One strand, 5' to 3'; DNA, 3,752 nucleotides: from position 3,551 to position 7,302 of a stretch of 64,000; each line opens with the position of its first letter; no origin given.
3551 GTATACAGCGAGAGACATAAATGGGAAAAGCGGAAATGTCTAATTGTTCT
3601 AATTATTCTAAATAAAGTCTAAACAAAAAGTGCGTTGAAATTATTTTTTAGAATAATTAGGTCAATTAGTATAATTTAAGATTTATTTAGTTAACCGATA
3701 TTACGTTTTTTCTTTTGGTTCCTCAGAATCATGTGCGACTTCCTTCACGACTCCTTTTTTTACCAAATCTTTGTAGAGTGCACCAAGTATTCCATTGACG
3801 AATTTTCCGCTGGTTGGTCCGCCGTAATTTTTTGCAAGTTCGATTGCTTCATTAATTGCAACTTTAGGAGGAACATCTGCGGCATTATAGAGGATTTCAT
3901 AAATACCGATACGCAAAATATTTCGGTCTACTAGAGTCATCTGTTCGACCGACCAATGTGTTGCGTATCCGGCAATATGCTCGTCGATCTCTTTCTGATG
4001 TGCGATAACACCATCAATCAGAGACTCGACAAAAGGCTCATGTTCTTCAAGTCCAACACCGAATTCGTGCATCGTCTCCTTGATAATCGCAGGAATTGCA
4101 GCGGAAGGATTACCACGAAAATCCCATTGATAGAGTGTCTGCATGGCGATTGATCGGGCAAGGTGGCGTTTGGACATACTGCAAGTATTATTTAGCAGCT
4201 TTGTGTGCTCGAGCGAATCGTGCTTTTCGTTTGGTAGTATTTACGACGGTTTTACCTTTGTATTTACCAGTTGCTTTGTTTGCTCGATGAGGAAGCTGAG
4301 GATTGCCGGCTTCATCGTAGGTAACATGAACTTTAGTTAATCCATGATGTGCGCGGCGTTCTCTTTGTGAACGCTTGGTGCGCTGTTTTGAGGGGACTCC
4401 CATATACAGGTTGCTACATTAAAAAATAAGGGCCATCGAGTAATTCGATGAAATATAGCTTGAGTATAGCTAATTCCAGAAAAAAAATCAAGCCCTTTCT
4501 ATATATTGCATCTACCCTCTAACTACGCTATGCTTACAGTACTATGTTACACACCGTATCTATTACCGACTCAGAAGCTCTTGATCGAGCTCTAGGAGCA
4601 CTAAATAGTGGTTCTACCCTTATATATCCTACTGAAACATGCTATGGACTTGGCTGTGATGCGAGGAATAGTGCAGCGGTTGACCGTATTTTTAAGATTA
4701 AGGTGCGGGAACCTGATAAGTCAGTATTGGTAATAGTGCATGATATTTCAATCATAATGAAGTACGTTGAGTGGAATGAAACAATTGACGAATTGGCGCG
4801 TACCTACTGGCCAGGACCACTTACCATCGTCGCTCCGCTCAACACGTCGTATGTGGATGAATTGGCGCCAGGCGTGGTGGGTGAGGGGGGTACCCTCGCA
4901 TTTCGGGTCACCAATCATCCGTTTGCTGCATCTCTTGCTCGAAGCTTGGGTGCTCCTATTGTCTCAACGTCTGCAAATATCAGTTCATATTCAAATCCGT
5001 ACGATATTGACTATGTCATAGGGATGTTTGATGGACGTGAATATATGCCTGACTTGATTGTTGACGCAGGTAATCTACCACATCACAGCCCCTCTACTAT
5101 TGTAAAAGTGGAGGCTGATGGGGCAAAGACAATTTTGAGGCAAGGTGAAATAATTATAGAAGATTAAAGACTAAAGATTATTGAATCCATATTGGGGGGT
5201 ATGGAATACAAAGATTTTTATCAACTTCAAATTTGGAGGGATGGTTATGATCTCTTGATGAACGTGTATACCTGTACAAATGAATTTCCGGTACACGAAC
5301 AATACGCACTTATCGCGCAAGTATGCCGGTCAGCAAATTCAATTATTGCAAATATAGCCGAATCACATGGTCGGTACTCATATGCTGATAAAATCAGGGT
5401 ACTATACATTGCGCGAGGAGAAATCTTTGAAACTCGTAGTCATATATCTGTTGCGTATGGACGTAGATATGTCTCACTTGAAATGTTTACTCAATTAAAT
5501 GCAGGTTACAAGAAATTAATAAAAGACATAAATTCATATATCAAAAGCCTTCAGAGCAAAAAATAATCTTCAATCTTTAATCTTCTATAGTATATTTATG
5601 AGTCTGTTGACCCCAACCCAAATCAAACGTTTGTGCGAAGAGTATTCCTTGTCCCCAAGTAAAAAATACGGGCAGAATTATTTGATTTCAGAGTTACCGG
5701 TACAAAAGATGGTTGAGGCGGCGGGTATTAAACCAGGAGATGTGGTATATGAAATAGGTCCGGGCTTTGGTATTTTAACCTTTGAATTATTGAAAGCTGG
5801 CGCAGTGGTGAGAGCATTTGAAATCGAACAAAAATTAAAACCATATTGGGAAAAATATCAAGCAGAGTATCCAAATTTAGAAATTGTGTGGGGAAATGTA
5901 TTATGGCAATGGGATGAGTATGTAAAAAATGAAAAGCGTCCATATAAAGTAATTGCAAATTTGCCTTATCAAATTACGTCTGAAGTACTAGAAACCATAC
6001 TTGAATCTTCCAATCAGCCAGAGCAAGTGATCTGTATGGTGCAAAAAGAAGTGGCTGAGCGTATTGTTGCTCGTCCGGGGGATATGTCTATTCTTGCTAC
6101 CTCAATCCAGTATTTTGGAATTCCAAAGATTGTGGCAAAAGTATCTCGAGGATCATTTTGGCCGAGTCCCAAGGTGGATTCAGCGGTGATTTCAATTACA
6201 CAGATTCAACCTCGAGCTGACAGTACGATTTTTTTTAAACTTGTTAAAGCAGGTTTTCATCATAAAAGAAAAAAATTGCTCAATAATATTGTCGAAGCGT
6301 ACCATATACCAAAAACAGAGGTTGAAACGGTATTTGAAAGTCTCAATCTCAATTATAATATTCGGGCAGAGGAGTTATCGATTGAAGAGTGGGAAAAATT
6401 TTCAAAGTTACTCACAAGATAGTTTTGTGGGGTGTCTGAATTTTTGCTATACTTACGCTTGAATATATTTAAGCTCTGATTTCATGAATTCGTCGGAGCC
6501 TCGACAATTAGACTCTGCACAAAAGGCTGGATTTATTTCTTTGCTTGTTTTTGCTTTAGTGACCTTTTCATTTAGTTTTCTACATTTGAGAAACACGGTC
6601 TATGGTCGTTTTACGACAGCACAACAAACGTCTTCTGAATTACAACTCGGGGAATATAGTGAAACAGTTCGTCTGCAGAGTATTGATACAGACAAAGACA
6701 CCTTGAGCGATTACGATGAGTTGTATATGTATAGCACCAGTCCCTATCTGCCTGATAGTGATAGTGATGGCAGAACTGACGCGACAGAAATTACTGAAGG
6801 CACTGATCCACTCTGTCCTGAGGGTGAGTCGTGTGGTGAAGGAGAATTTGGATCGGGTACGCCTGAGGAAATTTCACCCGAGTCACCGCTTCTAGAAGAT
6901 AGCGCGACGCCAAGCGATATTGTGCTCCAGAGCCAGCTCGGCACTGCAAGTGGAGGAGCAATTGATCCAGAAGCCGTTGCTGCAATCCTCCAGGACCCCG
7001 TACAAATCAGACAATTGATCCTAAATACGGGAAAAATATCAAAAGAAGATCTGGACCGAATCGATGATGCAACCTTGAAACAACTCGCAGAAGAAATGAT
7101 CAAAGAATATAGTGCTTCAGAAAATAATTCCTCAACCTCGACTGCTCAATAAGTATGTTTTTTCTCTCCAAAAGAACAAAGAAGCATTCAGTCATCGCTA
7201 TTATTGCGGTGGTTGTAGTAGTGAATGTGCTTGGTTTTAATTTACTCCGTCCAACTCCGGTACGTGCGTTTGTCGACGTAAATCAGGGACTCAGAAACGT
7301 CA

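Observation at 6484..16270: Giant 3019-aa surface protein built from a recurring G-C-x-x-[YF] cysteine motif with an embedded lectin-like domain, co-transcribed with an Asp-rich Ca-binding-like membrane protein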

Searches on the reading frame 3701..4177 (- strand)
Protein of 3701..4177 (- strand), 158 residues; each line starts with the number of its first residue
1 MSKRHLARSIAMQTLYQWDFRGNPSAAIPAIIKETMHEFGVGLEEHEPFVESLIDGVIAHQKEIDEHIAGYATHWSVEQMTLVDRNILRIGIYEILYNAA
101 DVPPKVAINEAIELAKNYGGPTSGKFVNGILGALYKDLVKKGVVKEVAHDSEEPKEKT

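Call 30: search_protein_families(library=pfam, proteins=[window:3701-4177:-], max_evalue=0.001)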
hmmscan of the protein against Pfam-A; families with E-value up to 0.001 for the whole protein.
window:3701-4177:- (158 aa): 1 family
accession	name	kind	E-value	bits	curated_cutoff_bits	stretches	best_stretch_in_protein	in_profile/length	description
PF01029.23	NusB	-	3e-37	128.4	23.1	1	7-135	3-132/133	NusB family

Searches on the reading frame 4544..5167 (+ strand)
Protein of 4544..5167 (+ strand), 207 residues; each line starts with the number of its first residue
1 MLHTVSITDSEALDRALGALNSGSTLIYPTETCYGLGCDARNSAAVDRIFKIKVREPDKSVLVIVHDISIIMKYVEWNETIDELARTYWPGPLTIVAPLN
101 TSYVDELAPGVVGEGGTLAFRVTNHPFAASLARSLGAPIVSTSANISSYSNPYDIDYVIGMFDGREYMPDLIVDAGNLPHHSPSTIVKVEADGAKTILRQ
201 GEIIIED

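Call 5: search_protein_families(library=pfam, proteins=[window:4544-5167:+], max_evalue=0.1)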
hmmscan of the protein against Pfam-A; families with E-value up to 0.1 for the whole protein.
window:4544-5167:+ (207 aa): 1 family
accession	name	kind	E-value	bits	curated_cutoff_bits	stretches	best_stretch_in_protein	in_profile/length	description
PF01300.24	Sua5_yciO_yrdC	-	8.6e-46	156.1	25.1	1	19-201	2-178/178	Telomere recombination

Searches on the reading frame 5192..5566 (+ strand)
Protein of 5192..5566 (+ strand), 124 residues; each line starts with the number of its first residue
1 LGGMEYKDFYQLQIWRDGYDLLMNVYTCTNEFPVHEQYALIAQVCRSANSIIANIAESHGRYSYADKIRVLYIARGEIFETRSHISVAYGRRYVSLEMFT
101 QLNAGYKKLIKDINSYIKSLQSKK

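Call 5: search_protein_families(library=pfam, proteins=[window:5192-5566:+], max_evalue=0.1)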
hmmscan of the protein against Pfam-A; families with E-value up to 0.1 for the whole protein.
window:5192-5566:+ (124 aa): 2 families
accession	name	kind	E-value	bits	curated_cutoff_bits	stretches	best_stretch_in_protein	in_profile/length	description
PF05635.17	23S_rRNA_IVP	-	2.2e-28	99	33.8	1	11-114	2-105/106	23S rRNA-intervening sequence protein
PF22296.2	bAvd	-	0.0097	16.8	40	1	19-118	8-105/107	bAvd-like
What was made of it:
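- On DGR (diversity-generating retroelement) target protein: The weak bAvd-like hit of ORF 5192..5566 falls under a strong 23S_rRNA_IVP hit (call 5).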

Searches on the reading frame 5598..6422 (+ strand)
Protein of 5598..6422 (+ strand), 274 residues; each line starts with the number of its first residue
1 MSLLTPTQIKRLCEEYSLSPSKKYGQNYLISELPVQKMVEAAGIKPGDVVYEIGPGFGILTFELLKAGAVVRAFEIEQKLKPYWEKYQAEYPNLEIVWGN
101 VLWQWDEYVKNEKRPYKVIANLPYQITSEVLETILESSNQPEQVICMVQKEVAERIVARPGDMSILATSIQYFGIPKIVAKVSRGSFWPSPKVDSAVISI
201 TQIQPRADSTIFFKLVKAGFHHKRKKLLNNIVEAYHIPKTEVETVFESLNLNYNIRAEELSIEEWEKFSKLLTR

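Call 5: search_protein_families(library=pfam, proteins=[window:5598-6422:+], max_evalue=0.1)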
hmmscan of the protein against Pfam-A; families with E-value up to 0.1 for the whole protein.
window:5598-6422:+ (274 aa): 1 family
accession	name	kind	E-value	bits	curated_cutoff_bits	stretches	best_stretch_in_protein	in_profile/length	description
PF00398.26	RrnaAD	-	3e-46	158.1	24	1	22-272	6-261/263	Ribosomal RNA adenine dimethylase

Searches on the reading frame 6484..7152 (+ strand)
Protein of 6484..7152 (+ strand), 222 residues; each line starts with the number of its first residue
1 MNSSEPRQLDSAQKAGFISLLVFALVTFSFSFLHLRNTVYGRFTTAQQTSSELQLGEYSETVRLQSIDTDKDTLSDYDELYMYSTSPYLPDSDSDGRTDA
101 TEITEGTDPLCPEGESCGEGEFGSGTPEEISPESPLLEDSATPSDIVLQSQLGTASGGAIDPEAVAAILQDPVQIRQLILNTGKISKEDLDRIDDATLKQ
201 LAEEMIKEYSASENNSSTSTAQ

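Call 5: search_protein_families(library=pfam, proteins=[window:6484-7152:+], max_evalue=0.1)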
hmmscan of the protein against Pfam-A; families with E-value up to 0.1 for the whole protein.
window:6484-7152:+ (222 aa): 1 family
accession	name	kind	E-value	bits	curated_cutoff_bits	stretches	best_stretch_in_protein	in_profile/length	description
PF18884.5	TSP3_bac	-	0.011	16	25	1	91-110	1-20/22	Bacterial TSP3 repeat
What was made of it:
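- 6484..7152 (+): Partner gene, 222 aa. Acidic type-II membrane protein with two TSP3/EF-hand-like Ca-binding loops. Conserved directly upstream of the giant gene. The window copy scores below threshold on TSP3_bac (16 bits against 25; call 5).
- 6685..6789 (+): Partner residues 68-102: two 12-residue Ca-binding-type loops, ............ and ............. TSP3_bac E 0.011 (call 5).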

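Call 9: search_protein_families(library=ncbifam, proteins=[window:6484-7152:+], max_evalue=1)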
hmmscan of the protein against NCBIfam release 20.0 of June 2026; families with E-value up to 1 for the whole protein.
window:6484-7152:+ (222 aa): 1 family
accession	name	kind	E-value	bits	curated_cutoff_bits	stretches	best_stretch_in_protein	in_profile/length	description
NF047639.1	throspo3_MtsD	equivalog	0.00027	19.2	800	1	61-114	453-505/651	cell-cell cohesion protein MtsD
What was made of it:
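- On TraA/TraB polymorphic recognition receptors (Myxococcales): No Pfam hit at E<=0.1 (call 5) and no NCBIfam hit at E<=1 (call 9) to PA14, any Cys-repeat model or any sorting-tag model.
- No match to any S-layer family or SLH domain in Pfam or NCBIfam (call 5, 9). No sequence relationship to TraA, PA14, the myxococcal Cys repeat or MYXO-CTERM (call 5, 9).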

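Call 27: find_homologous_proteins(query=window:6484-7149:+)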
Query window:6484-7149:+ (222 aa): 222 proteins with E <= 0.001 among 828 candidates; the best 120 are listed.
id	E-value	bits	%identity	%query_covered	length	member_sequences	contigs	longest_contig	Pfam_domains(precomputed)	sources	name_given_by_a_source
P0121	6.5e-130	449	95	100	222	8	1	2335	-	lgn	-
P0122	1.0e-114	399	89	96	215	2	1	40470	-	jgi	-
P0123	4.6e-107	374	80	100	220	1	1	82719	-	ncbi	-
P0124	1.2e-96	340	74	100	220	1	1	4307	-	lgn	-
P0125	1.3e-95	337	76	93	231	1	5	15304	PF18884.6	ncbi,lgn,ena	-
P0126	1.6e-95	337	72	98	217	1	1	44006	-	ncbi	-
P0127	1.8e-94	333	72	99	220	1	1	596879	-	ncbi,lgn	-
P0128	1.4e-90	321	70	100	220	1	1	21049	-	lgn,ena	-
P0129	5.6e-89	315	69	98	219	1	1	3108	-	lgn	-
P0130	1.9e-86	307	69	98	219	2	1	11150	PF18884.6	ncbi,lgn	-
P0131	4.9e-86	306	70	96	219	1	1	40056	PF18884.6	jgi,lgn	jgi:hypothetical protein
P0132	3.0e-84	300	69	96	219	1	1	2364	-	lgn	-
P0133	2.5e-81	290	68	94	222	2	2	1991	-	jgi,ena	-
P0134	1.3e-69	252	57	95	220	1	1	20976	PF18884.6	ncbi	-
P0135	3.0e-67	244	55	99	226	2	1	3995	PF18884.6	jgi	-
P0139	1.5e-47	180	47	90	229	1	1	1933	PF18884.6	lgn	-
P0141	1.7e-47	180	51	82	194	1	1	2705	PF18884.6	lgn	-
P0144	6.6e-45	171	50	86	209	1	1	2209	PF18884.6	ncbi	-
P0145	4.4e-44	169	45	94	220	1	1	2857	PF18884.6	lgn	-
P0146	5.2e-44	168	41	99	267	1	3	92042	PF18884.6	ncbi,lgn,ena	-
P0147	5.7e-44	168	41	98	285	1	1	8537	PF18884.6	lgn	-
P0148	1.8e-43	167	42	94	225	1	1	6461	PF18884.6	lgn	-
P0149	4.1e-43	166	45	90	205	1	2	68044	PF18884.6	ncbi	-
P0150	4.6e-43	165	42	91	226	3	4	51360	PF18884.6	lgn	-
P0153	1.2e-42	164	48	85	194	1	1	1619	PF18884.6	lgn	-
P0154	1.8e-42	163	43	100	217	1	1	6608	PF18884.6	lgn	-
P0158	4.4e-42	162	43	98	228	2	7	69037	PF18884.6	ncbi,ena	-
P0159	5.1e-42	162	45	74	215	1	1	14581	PF18884.6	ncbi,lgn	-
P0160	1.1e-41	161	46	90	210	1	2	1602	PF18884.6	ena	-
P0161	1.6e-41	160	39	98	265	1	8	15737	PF18884.6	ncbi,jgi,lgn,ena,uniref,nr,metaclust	ncbi:MAG: hypothetical protein COX81_02730 [Candidatus Magasanikbacteria bacterium CG_4_10_14_0_2_um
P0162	2.9e-41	160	44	90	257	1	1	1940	PF18884.6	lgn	-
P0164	3.3e-41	159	44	88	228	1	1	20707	PF18884.6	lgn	-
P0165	3.5e-41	159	42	94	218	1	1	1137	PF18884.6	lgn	-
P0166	3.5e-41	159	43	98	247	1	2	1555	PF18884.6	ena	-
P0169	7.2e-41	158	42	92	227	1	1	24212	PF18884.6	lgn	-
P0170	8.3e-41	158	38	85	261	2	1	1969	PF18884.6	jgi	-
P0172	1.5e-40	157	43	94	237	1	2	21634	PF18884.6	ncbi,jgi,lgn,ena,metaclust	metaclust:\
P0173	2.4e-40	157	39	97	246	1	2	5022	PF18884.6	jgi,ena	-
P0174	3.0e-40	156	44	89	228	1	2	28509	PF18884.6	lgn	-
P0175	3.9e-40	156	41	93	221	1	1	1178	PF18884.6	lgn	-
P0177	5.4e-40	155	41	96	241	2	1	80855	PF18884.6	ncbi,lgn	-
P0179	1.1e-39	154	41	90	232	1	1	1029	PF18884.6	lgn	-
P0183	1.3e-38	151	39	100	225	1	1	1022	PF18884.6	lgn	-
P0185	2.2e-38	150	42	90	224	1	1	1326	PF18884.6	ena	-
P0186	2.2e-38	150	42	94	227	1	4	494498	PF18884.6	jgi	-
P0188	3.6e-38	149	40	96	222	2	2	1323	PF18884.6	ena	-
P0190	5.4e-38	149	43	91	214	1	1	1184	PF18884.6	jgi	jgi:hypothetical protein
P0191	6.0e-38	149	43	92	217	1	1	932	PF18884.6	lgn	-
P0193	7.8e-38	148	42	94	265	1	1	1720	PF18884.6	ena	-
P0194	1.3e-37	148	39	95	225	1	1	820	PF18884.6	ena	-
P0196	2.0e-37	147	42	99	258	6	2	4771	PF18884.6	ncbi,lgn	-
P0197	2.1e-37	147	41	93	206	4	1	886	PF18884.6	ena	-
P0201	3.3e-37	146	41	91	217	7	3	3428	PF18884.6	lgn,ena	-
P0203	4.9e-37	146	39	100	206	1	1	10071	PF18884.6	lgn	-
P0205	8.1e-37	145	42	90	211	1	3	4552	PF18884.6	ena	-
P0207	9.7e-37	145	39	94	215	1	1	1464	PF18884.6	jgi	-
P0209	1.1e-36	145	41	92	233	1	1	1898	PF18884.6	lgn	-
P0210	1.1e-36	145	43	83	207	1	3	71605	PF18884.6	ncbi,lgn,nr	ncbi:thrombospondin type 3 repeat-containing protein [Patescibacteria group bacterium]|nr:thrombospo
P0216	2.7e-36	143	40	95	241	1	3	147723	PF18884.6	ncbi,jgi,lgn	-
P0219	3.5e-36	143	41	94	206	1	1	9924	PF18884.6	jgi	jgi:hypothetical protein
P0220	7.2e-36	142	39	94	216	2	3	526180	PF18884.6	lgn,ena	-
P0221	8.3e-36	142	38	97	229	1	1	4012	PF18884.6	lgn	-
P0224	6.3e-35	139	40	93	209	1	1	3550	PF18884.6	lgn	-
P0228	1.7e-34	137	38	94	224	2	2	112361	PF18884.6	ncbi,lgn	-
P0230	7.8e-34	135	39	93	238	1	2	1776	PF18884.6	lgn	-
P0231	8.2e-34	135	37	93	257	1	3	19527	PF18884.6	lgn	-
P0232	8.9e-34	135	40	91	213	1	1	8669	PF18884.6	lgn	-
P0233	1.0e-33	135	40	92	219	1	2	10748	PF18884.6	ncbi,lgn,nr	ncbi:thrombospondin type 3 repeat-containing protein [Patescibacteria group bacterium]|nr:thrombospo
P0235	2.0e-33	134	42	94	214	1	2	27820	PF18884.6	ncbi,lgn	-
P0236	2.3e-33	134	40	95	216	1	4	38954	PF18884.6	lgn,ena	-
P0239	4.9e-33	133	37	91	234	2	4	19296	PF18884.6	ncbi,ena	-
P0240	5.0e-33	133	39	92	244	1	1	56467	PF18884.6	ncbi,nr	ncbi:hypothetical protein H6758_03885 [Candidatus Nomurabacteria bacterium]|nr:hypothetical protein 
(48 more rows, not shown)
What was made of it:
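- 6484..7152 (+): 222 homologs, about half of those listed with a precomputed PF18884 hit (call 27).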

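Call 78: search_protein_families(library=phrogs, proteins=[window:6484-7149:+], max_evalue=0.01)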
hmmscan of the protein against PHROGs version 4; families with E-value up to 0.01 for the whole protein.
window:6484-7149:+ (222 aa): 0 families
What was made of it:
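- Tried and rejected: Pfam, NCBIfam and PHROGs on the full protein: no credible hit (call 5, 9, 78).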

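Call 79: search_solved_structures(query=A5, max_evalue=1, show_alignments=2)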
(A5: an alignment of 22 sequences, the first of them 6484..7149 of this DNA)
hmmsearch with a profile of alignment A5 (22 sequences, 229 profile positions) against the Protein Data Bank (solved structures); distinct sequences matched with E-value up to 1: 10.
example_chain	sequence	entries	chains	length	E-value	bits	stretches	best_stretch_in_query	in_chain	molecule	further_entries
5xop_A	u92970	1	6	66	0.03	16.9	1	64-86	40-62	Calcium-binding protein 1 (EhCBP1), putative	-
2lvi_A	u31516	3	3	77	0.26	13.9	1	56-85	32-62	Polcalcin Phl p 7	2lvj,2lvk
1k9u_A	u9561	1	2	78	0.26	13.9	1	56-85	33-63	Polcalcin Phl p 7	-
4zj8_A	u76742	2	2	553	0.47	13.1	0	5-47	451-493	human OX1R fusion protein to P.abysii glycogen synthase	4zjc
6v9s_A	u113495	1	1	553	0.47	13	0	5-47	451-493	Orexin receptor type 1,GlgA glycogen synthase chimera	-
5otj_D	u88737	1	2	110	0.57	12.8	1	56-85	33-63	Polcalcin Phl p 7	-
7jtk_M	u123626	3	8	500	0.62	12.6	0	53-82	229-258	Flagellar radial spoke protein 7 | Radial spoke protein 7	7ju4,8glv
7c7u_A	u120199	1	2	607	0.7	12.5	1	70-139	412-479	Biofilm-associated surface protein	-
4s0v_A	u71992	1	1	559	0.93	12.1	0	13-49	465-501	Human Orexin receptor type 2 fusion protein to P. abysii Glycogen Synthase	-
5wqc_A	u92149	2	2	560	0.93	12.1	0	13-49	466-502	Orexin receptor type 2,GlgA glycogen synthase,Orexin receptor type 2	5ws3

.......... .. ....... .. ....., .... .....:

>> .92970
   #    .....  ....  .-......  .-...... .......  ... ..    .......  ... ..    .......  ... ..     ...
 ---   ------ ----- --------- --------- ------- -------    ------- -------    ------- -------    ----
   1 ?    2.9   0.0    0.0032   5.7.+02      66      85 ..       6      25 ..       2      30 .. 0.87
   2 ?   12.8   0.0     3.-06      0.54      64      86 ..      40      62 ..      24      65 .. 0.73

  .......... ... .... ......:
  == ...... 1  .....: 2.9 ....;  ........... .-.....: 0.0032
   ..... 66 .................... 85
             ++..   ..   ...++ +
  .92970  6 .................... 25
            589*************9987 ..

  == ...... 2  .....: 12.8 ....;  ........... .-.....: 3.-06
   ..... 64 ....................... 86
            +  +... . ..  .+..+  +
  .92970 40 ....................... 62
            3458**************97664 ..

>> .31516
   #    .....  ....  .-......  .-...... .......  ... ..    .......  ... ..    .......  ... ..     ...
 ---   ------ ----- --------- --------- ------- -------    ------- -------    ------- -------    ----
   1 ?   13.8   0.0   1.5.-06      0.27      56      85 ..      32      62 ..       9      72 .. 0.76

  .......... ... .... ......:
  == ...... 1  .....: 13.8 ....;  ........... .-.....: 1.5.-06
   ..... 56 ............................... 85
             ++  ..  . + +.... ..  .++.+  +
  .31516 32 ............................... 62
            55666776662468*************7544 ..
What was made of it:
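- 6685..6789 (+): Weak profile matches to EF-hand proteins (E 0.03-0.3; call 79).
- On Bacterial TSP3 repeat (PF18884) Ca-binding proteins (partner): Weak EF-hand profile matches (call 79).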
